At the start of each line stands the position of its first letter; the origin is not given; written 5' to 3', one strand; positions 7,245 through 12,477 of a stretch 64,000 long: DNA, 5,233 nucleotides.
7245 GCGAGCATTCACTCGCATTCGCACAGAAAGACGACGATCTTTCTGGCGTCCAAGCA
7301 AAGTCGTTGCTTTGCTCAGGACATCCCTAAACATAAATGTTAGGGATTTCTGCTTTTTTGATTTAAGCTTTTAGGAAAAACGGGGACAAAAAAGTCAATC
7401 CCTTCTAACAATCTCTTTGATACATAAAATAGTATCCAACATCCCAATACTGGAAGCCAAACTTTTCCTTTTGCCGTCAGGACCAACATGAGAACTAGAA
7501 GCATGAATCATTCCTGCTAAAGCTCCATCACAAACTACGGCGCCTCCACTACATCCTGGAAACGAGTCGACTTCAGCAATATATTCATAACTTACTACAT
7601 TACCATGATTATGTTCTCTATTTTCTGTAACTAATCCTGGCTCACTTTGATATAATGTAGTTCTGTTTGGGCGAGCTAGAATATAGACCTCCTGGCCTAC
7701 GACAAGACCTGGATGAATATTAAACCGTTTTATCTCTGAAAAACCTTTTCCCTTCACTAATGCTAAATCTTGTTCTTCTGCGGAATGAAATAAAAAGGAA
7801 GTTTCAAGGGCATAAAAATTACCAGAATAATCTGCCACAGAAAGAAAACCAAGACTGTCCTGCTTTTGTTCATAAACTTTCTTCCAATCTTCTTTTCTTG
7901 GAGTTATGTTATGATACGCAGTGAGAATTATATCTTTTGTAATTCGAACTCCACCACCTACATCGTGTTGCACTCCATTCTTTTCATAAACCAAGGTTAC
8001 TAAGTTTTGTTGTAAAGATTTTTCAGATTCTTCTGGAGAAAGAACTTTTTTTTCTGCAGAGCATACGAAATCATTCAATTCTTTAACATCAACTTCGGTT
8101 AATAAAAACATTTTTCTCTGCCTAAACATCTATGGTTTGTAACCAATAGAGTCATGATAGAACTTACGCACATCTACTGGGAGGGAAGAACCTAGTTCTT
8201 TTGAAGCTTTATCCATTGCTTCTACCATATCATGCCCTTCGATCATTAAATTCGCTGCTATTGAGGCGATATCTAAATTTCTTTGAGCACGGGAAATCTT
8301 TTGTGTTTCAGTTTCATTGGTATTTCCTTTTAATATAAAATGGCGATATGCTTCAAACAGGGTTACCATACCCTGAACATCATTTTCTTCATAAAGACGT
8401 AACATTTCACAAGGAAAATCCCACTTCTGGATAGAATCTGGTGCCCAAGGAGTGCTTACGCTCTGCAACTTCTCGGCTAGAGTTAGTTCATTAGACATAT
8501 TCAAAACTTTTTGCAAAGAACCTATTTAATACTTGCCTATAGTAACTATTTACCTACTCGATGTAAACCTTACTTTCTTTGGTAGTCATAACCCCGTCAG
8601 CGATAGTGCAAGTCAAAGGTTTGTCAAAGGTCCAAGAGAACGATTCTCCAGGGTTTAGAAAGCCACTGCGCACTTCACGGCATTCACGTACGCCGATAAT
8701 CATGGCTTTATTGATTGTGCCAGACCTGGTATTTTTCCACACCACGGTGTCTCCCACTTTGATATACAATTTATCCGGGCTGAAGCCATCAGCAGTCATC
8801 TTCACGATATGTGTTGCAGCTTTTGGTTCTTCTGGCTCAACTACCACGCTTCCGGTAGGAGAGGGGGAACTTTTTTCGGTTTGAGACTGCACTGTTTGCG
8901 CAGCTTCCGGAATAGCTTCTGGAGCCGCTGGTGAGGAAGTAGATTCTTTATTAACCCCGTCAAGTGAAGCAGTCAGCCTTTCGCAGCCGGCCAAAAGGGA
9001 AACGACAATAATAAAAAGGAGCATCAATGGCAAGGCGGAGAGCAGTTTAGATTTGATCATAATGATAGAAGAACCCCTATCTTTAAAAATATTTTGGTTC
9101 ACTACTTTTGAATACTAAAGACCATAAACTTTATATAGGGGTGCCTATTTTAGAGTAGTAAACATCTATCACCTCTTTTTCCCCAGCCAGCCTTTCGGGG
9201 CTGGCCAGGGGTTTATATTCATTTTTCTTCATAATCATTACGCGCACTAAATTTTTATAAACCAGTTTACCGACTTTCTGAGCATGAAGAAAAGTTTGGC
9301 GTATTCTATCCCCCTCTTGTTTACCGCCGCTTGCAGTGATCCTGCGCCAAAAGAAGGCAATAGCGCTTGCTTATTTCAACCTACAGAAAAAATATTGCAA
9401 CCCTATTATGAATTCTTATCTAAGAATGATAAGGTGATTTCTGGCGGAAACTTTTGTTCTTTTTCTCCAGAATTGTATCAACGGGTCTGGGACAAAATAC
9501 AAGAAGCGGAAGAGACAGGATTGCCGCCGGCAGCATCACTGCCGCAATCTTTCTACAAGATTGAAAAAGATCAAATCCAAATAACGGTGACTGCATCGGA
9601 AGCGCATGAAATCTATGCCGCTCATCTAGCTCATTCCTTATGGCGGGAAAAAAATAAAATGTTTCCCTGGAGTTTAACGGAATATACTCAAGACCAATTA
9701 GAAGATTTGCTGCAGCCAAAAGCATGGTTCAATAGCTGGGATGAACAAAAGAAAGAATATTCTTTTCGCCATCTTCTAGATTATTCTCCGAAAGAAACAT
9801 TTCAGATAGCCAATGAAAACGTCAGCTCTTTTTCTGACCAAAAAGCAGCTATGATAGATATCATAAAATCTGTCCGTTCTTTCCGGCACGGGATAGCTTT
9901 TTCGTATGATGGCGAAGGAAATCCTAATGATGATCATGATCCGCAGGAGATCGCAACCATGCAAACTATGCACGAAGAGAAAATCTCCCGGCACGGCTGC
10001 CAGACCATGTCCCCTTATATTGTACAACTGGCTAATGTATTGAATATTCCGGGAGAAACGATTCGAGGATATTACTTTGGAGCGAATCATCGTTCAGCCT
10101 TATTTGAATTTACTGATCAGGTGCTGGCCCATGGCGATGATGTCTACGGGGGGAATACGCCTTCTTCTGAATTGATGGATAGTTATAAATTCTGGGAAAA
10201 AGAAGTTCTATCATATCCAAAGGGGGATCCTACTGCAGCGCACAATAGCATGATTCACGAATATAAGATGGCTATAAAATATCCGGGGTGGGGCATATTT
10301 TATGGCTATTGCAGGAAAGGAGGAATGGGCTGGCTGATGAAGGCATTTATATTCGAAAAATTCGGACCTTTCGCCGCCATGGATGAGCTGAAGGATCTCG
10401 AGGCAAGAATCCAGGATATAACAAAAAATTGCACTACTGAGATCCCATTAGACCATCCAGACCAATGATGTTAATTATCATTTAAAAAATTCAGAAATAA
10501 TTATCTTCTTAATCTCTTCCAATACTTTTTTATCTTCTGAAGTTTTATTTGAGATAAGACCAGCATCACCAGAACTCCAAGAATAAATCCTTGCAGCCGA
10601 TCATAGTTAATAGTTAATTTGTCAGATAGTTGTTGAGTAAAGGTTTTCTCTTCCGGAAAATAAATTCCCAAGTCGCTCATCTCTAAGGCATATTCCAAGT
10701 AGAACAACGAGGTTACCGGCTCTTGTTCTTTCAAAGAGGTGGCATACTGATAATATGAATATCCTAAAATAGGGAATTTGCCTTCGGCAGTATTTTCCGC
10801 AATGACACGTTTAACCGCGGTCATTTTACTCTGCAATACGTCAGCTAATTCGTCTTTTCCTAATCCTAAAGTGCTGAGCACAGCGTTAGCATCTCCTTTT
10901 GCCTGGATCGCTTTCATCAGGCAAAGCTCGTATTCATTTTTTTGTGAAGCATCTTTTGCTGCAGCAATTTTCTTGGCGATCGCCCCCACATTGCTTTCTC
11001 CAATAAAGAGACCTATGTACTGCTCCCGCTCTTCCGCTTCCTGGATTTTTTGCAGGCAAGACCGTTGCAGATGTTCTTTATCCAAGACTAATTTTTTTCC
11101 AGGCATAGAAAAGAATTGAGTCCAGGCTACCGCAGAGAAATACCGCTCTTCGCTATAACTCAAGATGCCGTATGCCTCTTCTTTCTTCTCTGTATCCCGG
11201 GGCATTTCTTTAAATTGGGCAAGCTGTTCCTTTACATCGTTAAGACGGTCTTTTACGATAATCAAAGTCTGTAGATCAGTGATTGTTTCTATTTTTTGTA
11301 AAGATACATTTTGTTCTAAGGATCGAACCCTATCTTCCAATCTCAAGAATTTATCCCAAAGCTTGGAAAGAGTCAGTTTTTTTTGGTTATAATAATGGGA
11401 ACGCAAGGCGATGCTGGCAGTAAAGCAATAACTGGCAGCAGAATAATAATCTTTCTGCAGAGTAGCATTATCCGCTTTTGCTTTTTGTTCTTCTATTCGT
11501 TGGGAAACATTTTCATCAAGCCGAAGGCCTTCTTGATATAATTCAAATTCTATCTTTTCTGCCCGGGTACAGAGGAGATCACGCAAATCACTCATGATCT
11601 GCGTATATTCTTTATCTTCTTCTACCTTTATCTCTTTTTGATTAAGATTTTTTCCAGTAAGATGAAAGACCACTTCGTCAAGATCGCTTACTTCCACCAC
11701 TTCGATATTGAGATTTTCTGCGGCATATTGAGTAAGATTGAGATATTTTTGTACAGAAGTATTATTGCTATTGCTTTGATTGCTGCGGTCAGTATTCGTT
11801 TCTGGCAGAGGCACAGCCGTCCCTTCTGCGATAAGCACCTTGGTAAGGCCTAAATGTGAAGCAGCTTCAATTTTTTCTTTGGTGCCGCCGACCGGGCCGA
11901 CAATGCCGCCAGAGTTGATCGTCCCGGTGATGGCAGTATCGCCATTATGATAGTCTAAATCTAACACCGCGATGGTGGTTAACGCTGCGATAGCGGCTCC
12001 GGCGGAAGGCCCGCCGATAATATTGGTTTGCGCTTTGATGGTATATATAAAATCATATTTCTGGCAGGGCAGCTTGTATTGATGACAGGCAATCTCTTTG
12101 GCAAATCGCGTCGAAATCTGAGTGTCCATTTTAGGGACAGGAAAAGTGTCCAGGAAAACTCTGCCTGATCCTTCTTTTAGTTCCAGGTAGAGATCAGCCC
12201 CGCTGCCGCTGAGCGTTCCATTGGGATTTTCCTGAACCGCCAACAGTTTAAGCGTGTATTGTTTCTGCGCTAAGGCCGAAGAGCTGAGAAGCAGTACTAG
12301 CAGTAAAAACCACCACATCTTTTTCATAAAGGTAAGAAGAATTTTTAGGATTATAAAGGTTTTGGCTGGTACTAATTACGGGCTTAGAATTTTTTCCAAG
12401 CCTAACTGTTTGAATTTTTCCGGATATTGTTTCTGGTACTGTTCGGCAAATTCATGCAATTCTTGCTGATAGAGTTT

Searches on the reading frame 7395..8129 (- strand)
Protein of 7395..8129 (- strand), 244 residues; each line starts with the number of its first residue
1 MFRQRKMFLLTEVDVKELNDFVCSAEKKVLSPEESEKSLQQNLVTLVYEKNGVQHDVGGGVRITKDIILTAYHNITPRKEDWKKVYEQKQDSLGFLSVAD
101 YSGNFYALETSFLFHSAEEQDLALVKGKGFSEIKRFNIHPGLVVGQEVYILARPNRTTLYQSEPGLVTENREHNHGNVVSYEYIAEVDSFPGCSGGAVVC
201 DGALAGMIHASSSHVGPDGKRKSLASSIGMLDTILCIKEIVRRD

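Call 60: search_protein_families(library=pfam, proteins=[window:7395-8129:-], max_evalue=0.001)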
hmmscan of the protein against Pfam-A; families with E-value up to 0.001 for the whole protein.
window:7395-8129:- (244 aa): 2 families
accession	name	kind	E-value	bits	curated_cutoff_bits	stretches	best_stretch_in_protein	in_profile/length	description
PF13365.12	Trypsin_2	-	1.4e-09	39.2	27.6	1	58-207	1-144/144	Trypsin-like peptidase domain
PF00089.32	Trypsin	-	1.9e-05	25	20.6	1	46-211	18-198/220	Trypsin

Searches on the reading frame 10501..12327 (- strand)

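Call 60: search_protein_families(library=pfam, proteins=[window:10501-12327:-], max_evalue=0.001)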
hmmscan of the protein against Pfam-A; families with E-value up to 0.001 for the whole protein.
window:10501-12327:- (608 aa): 1 family
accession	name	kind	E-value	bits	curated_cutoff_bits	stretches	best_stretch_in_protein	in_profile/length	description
PF05362.19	Lon_C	-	6.5e-08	32.8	21.1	1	106-168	109-170/205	Lon protease (S16) C-terminal proteolytic domain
